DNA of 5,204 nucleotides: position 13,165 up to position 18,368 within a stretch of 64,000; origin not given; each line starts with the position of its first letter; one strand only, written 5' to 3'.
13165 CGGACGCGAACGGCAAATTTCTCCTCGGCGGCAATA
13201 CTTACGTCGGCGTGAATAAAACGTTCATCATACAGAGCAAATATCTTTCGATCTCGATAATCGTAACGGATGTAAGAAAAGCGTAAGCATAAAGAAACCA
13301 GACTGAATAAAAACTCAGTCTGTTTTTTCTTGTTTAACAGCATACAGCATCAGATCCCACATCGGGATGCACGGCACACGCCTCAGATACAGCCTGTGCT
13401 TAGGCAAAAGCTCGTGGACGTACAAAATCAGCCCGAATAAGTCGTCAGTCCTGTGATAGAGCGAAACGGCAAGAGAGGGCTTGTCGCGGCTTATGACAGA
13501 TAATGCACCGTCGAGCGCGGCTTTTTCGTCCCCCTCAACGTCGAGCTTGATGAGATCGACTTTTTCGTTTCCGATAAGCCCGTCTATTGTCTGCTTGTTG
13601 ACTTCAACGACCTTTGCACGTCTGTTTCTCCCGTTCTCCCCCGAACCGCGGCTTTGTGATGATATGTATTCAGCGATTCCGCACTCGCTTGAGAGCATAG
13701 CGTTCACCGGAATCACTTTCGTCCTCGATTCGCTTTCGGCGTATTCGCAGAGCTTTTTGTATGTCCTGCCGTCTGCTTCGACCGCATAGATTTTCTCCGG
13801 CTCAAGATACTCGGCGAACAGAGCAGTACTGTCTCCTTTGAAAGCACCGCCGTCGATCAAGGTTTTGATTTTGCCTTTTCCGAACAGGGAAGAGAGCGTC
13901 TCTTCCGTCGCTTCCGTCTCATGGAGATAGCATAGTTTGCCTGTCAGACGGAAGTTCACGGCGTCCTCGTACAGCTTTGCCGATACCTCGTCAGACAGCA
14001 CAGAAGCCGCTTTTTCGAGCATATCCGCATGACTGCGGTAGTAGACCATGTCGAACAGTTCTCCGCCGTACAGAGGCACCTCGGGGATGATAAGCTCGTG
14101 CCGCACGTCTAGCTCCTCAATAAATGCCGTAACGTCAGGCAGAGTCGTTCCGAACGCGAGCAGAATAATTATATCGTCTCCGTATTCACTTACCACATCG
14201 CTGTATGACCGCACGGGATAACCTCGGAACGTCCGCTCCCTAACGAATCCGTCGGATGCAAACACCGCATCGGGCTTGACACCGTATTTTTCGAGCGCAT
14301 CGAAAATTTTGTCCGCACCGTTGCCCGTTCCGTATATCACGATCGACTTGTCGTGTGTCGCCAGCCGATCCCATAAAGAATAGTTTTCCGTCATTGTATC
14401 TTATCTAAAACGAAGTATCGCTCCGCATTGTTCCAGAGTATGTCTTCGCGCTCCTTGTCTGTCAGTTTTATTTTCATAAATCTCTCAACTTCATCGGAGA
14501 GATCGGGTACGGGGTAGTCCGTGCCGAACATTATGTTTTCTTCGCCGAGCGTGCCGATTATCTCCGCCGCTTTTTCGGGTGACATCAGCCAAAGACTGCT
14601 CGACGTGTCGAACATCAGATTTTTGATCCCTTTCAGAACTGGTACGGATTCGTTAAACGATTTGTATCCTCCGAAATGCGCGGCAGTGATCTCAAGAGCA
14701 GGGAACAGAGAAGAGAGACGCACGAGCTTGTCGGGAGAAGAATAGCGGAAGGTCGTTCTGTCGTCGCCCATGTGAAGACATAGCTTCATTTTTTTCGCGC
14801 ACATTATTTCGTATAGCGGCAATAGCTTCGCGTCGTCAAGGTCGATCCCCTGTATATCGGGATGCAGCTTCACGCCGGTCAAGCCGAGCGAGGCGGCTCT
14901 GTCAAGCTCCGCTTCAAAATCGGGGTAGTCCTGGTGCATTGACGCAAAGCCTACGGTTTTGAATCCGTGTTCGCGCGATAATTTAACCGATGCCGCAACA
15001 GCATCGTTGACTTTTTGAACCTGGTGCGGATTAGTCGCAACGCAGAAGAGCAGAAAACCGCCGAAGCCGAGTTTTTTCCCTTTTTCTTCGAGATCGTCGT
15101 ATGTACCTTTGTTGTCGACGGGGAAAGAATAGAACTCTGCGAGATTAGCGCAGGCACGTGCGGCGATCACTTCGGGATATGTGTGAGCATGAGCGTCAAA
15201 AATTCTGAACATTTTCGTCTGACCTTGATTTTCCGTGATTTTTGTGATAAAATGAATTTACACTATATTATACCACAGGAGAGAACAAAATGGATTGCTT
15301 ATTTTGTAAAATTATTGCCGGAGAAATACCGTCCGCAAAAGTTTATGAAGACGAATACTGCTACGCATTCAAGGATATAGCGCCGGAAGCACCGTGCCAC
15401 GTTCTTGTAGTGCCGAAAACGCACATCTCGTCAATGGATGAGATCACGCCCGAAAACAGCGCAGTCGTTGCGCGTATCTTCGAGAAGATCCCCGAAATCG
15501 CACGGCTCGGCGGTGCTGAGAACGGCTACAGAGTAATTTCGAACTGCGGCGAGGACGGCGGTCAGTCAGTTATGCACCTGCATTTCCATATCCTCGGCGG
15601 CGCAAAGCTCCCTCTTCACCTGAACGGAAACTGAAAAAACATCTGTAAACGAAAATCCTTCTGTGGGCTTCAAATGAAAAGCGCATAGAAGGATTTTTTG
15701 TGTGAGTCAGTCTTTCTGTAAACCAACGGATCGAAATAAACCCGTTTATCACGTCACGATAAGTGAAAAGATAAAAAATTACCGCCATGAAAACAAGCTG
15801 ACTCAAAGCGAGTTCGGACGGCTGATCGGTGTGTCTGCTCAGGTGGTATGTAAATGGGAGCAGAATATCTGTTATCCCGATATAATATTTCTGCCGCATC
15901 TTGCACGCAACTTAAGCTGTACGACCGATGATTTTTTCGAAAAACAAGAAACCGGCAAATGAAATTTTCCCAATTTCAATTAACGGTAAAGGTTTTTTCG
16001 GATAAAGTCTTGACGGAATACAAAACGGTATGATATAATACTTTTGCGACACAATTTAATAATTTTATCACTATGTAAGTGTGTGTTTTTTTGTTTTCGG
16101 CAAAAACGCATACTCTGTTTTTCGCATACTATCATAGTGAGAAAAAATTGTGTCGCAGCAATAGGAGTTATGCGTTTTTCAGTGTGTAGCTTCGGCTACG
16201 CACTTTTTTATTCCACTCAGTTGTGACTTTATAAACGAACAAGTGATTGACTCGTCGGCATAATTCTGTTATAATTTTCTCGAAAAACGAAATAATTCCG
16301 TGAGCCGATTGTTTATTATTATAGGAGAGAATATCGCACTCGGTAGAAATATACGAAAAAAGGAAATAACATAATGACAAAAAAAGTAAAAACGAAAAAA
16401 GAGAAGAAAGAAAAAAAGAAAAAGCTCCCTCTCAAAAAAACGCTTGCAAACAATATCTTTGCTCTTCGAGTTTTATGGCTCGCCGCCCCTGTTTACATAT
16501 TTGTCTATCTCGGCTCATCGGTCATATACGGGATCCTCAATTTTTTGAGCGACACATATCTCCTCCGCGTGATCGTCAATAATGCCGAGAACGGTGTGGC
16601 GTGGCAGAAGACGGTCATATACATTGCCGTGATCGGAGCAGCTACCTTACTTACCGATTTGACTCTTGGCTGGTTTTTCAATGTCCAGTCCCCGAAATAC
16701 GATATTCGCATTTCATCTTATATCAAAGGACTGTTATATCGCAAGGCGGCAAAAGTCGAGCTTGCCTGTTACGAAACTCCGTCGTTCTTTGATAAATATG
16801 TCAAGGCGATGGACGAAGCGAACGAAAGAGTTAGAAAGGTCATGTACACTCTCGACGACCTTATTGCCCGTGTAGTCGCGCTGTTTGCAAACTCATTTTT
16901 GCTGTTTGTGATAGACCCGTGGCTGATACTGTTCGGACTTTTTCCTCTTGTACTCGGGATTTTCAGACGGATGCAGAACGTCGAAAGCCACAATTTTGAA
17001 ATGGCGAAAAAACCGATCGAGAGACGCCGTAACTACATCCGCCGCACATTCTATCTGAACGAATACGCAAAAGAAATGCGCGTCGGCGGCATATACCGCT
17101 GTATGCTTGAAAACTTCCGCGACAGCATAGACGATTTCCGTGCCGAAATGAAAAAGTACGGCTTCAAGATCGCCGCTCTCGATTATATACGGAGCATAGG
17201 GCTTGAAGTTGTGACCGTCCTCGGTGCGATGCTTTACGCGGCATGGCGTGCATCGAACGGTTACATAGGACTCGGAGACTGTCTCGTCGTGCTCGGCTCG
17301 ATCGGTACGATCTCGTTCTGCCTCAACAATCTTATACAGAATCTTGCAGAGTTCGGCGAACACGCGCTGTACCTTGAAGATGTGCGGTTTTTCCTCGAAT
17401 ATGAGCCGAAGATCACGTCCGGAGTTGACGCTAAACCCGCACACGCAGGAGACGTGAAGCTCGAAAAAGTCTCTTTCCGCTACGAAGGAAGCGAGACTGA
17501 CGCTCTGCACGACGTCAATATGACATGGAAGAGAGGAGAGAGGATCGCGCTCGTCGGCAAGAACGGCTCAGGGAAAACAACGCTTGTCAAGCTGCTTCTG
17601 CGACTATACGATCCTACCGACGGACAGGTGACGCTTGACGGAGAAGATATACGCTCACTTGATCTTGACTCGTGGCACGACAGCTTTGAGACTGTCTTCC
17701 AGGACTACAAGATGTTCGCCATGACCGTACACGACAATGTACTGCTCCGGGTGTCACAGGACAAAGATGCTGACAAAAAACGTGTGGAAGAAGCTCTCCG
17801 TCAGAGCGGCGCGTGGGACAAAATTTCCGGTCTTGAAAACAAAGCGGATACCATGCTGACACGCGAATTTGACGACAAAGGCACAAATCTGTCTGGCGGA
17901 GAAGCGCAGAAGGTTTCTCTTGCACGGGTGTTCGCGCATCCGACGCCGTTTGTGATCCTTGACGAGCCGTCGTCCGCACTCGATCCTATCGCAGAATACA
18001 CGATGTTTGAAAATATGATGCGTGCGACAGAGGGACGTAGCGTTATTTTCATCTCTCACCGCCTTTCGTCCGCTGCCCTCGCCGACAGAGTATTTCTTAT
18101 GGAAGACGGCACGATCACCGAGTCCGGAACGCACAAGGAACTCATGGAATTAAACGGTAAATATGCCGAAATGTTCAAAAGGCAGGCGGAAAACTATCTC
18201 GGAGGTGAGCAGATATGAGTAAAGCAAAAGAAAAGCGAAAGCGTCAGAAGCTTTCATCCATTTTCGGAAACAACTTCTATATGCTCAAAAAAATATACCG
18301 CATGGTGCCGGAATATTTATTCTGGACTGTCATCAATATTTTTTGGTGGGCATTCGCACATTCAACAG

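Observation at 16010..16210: Self-contained promoter / structured RNA / terminator unit between an XRE regulator and an ABC exporter pair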

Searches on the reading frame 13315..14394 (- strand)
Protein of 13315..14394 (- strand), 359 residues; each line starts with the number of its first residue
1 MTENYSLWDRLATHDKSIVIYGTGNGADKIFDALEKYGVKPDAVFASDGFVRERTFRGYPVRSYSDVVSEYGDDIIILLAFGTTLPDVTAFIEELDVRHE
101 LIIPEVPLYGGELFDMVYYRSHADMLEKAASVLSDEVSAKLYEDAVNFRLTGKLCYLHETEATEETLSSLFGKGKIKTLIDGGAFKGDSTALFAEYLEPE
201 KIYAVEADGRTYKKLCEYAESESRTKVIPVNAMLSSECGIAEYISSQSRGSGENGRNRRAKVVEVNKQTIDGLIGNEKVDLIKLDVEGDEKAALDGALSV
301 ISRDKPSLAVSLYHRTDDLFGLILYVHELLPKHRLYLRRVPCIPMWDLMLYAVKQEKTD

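Call 9: search_protein_families(library=pfam, proteins=[window:13315-14394:-])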
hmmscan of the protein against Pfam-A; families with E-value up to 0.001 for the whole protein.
window:13315-14394:- (359 aa): 1 family
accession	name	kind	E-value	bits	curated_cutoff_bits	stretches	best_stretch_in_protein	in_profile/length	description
PF05050.19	Methyltransf_21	-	6.6e-11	43.1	22.7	1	181-328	1-157/173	Methyltransferase FkbM domain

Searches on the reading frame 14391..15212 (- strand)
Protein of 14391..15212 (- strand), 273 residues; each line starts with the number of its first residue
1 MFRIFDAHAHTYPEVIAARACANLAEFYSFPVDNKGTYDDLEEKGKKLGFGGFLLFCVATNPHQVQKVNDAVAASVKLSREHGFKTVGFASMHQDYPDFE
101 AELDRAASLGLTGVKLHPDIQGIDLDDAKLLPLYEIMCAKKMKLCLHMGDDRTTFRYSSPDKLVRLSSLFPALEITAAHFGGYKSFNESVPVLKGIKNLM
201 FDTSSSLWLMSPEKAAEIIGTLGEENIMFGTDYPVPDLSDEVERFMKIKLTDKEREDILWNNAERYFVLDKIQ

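Call 9: search_protein_families(library=pfam, proteins=[window:14391-15212:-])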
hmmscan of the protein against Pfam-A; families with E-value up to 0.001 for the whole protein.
window:14391-15212:- (273 aa): 1 family
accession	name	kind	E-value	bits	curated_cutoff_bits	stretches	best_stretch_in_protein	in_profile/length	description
PF04909.20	Amidohydro_2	-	1.7e-29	103.9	26.4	1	6-267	2-287/289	Amidohydrolase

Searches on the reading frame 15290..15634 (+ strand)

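Call 9: search_protein_families(library=pfam, proteins=[window:15290-15634:+])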
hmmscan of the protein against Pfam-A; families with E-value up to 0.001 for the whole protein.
window:15290-15634:+ (114 aa): 2 families
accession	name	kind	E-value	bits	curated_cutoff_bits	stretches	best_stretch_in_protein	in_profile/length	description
PF01230.28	HIT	-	2.2e-28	99.2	21.5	1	11-106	2-97/98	HIT domain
PF11969.13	DcpS_C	-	9.3e-25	87.8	24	1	3-103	2-101/114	Scavenger mRNA decapping enzyme C-term binding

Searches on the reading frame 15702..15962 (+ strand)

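Call 9: search_protein_families(library=pfam, proteins=[window:15702-15962:+])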
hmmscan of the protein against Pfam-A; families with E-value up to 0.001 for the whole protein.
window:15702-15962:+ (86 aa): 1 family
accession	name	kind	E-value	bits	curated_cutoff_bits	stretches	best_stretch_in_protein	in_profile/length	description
PF01381.28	HTH_3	-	6.4e-05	23.3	23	1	24-77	1-54/55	Helix-turn-helix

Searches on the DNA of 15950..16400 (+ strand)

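Call 4: search_rna_families(source=window, start=15950, end=16400, threshold=evalue, max_evalue=10, show_alignments=3)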
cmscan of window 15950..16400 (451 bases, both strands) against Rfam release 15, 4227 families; matches with E-value up to 10: 5.
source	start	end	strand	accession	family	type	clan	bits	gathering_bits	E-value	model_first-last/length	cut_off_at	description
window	16340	16376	+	RF03084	DUF2815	Gene; sRNA;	-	19.1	41.2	0.52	1-62/62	no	DUF2815 RNA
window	16204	16236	+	RF01352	CRISPR-DR43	Gene; CRISPR;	CL00014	16.7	35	6.5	1-29/29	no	CRISPR RNA direct repeat element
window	16044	16160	+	RF04127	MIR8007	Gene; miRNA;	-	16.6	195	0.91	1-226/226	no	MIR8007 microRNA precursor family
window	16044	16158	-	RF04133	MIR2646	Gene; miRNA;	-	10.8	245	8.3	1-256/256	no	MIR2646 microRNA precursor family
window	15959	15981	+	RF01123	sR35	Gene; snRNA; snoRNA; CD-box;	-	9.8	60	8.7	34-57/57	no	Small nucleolar RNA sR35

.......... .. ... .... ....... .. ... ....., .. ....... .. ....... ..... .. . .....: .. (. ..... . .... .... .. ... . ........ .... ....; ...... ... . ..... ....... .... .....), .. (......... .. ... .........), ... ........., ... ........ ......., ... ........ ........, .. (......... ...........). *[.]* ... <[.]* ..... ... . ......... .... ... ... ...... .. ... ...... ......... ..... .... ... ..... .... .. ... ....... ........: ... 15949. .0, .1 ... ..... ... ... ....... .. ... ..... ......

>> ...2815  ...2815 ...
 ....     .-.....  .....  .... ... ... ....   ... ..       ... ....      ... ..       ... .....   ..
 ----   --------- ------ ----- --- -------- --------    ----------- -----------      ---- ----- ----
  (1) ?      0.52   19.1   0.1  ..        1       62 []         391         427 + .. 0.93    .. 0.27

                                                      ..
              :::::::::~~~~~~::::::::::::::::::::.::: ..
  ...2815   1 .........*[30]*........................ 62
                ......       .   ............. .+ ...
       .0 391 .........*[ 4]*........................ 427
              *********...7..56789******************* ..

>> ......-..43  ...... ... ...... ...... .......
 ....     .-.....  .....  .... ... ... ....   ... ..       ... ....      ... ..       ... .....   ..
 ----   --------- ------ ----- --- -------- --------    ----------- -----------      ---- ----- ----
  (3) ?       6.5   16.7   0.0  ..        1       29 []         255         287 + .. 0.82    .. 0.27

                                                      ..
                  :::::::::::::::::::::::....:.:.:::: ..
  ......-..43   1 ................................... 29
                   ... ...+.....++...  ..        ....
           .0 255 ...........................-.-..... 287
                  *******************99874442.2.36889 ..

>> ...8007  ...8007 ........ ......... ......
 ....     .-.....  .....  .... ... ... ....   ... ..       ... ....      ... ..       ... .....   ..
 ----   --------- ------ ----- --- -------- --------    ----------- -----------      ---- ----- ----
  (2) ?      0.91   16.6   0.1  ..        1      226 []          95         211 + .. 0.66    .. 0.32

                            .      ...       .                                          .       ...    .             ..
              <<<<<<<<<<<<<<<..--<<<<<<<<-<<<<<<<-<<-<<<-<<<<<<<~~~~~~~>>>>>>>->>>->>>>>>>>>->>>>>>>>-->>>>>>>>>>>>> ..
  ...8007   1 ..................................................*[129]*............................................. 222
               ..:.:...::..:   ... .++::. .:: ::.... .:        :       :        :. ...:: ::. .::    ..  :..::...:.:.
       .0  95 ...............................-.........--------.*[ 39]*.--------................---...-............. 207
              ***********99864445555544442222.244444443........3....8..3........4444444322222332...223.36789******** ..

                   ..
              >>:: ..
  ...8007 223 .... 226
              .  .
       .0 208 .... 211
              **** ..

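Call 75: search_dna_similar(query=window:16005-16215:+, collection=phages, mode=distant, max_evalue=0.01)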
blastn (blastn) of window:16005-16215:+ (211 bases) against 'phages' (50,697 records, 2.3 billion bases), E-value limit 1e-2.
Records with a match: 2; places in all: 2; records where one place covers at least 80% of the query: 1.
Best place of each record, by identity: 60-80% 2.
By first word of the organism name: Bacteriophage 2.
By host as written in the record: - 2.
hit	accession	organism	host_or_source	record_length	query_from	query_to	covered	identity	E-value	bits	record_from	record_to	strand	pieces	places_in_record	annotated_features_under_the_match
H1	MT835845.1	Bacteriophage sp.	human fecal samples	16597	41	211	81%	74.9%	3e-18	97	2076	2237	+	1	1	record has no annotation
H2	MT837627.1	Bacteriophage sp.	human fecal samples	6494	40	205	79%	72.5%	1e-10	72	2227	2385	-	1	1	record has no annotation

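Call 77: get_annotated_region(hit=H1, flank=2500)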
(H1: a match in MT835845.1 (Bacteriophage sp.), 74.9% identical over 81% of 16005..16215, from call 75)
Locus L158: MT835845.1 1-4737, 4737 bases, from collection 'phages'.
description: UNVERIFIED: Bacteriophage sp. clone scaffold_810 genomic sequence.
organism: Bacteriophage sp. (NCBI taxid 38018)
taxonomy: Viruses
host: -; source: human fecal samples; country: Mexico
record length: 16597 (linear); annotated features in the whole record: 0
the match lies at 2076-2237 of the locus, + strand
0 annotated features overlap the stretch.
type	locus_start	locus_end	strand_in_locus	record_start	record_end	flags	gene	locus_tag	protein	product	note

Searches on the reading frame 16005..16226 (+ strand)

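Call 9: search_protein_families(library=pfam, proteins=[window:16044-16226:+])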
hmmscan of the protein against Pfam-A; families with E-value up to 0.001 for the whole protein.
window:16044-16226:+ (60 aa): 0 families

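Call 80: search_protein_families(library=phrogs, proteins=[L158:751-1965:+, L158:2-622:+, L158:2255-3259:+, L158:3322-4200:-, L158:4271-4705:-], max_evalue=0.001)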
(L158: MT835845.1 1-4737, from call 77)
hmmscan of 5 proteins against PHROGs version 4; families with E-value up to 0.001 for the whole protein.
L158:751-1965:+ (404 aa): 6 families
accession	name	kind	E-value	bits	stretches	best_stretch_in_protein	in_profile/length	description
phrog_14556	-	unknown function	2.3e-100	337.5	1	46-403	110-450/451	-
phrog_7043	-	tail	2.5e-58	199.5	1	67-311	621-884/1077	tail protein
phrog_36445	-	unknown function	1.8e-31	110.4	1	129-303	2-178/195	-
phrog_27548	-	unknown function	2.7e-09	36.9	1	74-256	194-388/633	-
phrog_28593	-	unknown function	2.7e-05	24.5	1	73-161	17-111/363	-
phrog_392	-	other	0.00038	21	1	81-232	21-159/348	metal-dependent hydrolase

L158:2-622:+ (206 aa): 1 family
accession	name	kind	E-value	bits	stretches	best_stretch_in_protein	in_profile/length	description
phrog_4871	-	other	6.8e-82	277.1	1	1-202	553-753/764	ATP-dependent protease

L158:2255-3259:+ (334 aa): 1 family
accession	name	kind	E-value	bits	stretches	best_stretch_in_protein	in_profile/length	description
phrog_542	-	unknown function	4.8e-05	24.9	1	4-73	2-72/97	-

L158:3322-4200:- (292 aa): 0 families

L158:4271-4705:- (144 aa): 0 families

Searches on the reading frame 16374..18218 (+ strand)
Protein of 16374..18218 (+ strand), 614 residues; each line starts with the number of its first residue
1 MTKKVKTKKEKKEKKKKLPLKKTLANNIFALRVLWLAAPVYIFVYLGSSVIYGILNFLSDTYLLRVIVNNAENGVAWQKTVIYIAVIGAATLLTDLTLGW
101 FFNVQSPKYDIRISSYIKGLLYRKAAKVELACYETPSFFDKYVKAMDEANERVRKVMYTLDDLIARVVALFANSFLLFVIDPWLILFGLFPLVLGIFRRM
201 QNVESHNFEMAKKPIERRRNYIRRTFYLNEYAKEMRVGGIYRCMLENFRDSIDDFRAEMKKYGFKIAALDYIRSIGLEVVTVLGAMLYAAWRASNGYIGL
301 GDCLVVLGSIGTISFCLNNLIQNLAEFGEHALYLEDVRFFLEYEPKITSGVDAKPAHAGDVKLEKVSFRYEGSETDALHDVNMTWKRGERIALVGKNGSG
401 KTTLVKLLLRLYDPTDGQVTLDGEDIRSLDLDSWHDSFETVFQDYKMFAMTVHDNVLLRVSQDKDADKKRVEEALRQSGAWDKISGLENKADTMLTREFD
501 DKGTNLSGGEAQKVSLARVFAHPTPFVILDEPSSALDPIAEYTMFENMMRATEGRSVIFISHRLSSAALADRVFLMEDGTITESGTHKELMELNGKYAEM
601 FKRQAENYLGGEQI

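Call 9: search_protein_families(library=pfam, proteins=[window:16374-18218:+])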
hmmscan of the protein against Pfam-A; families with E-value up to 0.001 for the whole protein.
window:16374-18218:+ (614 aa): 4 families
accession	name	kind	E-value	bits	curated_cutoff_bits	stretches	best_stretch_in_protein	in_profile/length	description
PF00005.33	ABC_tran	-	9.5e-33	114.1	25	1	378-533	1-136/137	ABC transporter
PF02463.25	SMC_N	-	1.4e-08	34.9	40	1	463-574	115-209/220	RecF/RecN/SMC N terminal domain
PF13304.12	AAA_21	-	1.9e-07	31.9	27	0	392-414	3-25/304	AAA domain, putative AbiEii toxin, Type IV TA system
PF13175.12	AAA_15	-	0.00064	19.9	32.1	0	392-493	27-121/374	AAA ATPase domain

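Call 12: find_related_loci(query=window:16374-18218:+, collection=genome_contigs, flank=3000)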
Query window:16374-18218:+ (614 aa) in genome_contigs; peptide patterns used: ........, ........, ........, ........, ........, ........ (x = any residue, [..] = any of these).
600 stretches matched a pattern (row limit reached: there are more); 41 encode a relative of the query (tblastn E <= 1e-3); 41 distinct loci.
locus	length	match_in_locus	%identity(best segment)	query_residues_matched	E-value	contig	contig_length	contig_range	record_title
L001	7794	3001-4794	63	18-612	0e+0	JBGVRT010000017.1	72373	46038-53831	MAG: Eubacteriales bacterium isolate fecal_MAG_134 fecal_MAG_134_contig_0017, whole genome shotgun sequence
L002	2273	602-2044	30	134-613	4e-68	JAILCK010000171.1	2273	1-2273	MAG: Lachnospiraceae bacterium isolate RUI583 k141_3484242_flag=0_multi=10.9447_len=2273, whole genome shotgun sequence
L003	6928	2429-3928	31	107-608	2e-65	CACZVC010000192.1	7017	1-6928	MAG: uncultured Ruminococcus sp. isolate RUG12975 genome assembly, contig: RUG12975_asm_192, whole genome shotgun sequen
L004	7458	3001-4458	30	129-608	6e-60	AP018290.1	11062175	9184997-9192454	Calothrix sp. NIES-4105 DNA, nearly complete genome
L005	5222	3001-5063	26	23-608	4e-54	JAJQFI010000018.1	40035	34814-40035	MAG: Oscillospiraceae bacterium isolate MO.2_2 NODE_94_length_40035_cov_98.116933, whole genome shotgun sequence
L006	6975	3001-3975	34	277-604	2e-49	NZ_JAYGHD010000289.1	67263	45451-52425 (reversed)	Nostoc sp. UHCC 0251 NODE_8_length_67263_cov_26.156321, whole genome shotgun sequence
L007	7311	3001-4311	28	156-604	4e-41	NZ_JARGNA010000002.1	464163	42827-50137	Flavobacterium terrisoli strain PT-3 contig2, whole genome shotgun sequence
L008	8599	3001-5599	34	153-604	3e-41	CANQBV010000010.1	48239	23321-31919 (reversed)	MAG: uncultured Clostridia bacterium isolate Lapin-001__bin61 genome assembly, contig: Lapin-001__NODE_998_length_48239_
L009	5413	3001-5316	33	376-590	1e-26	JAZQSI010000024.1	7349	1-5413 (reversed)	MAG: Eubacteriales bacterium isolate T1900045209_TC20190205.MAGScoT_cleanbin_000010 SGB_5344_k141_1023942, whole genome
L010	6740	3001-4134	30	221-607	4e-42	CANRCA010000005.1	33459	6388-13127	MAG: uncultured Bacilli bacterium isolate Lapin-027__bin88 genome assembly, contig: Lapin-027__NODE_998_length_33459_cov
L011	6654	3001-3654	30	361-581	3e-20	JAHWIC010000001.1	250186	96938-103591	MAG: Candidatus Woesearchaeota archaeon isolate Yap2000.bin4.8 contig-145_2, whole genome shotgun sequence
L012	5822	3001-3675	29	377-612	6e-20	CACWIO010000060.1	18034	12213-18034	MAG: uncultured Clostridiales bacterium isolate RUG10605 genome assembly, contig: RUG10605_asm_60, whole genome shotgun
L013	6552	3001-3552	31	373-562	2e-19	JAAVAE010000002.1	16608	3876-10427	MAG: Lachnospiraceae bacterium isolate Mgla_MAG_49-bin_1 c_000000014479, whole genome shotgun sequence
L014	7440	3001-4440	27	354-602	1e-16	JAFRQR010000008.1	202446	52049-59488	MAG: Clostridiales bacterium isolate RGIG2713 Goat_Omasum-4__c159279, whole genome shotgun sequence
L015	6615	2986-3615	27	367-581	2e-16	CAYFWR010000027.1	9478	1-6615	MAG TPA_asm: uncultured Candidatus Saccharibacteria bacterium isolate ERP108616_co2_239 genome assembly, contig: NODE_13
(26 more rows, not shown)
